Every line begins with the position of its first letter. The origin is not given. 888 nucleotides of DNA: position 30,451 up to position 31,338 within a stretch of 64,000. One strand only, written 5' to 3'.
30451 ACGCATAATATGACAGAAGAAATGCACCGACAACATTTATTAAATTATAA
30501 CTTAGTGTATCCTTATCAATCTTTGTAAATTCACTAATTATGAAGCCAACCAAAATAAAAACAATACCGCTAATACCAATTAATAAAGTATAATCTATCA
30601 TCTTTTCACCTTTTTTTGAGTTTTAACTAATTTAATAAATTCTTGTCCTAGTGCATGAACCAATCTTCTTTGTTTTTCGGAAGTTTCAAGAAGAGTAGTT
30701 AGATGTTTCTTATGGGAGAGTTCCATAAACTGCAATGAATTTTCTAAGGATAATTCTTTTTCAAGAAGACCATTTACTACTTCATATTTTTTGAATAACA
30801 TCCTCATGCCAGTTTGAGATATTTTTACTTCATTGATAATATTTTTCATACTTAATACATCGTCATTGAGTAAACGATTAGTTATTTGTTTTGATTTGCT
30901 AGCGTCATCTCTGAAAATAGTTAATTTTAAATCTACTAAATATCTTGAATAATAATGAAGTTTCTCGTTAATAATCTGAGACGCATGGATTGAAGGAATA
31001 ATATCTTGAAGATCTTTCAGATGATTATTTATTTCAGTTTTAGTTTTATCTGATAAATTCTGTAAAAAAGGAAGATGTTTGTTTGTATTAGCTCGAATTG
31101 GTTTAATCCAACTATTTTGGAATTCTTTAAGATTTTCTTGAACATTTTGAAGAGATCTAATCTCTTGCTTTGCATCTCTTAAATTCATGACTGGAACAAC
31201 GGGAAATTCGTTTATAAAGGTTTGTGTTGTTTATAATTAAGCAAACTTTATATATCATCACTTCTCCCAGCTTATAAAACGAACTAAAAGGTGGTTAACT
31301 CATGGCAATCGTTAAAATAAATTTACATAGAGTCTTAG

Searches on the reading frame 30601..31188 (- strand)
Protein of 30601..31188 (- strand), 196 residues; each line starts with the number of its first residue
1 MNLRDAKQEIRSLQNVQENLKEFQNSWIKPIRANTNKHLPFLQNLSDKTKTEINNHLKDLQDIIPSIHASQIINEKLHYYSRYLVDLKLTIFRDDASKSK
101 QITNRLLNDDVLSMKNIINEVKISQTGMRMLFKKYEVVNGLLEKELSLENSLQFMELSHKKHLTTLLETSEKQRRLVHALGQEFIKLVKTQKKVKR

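Call 29: search_protein_families(library=pfam, proteins=[window:30601-31188:-], max_evalue=0.001)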
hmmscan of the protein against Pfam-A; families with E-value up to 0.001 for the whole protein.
window:30601-31188:- (196 aa): 1 family
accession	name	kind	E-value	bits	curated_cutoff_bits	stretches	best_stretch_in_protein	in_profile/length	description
PF20609.3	pAdhesive_17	-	0.00015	21.7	27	1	2-125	121-251/289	Putative adhesive domain (group 17)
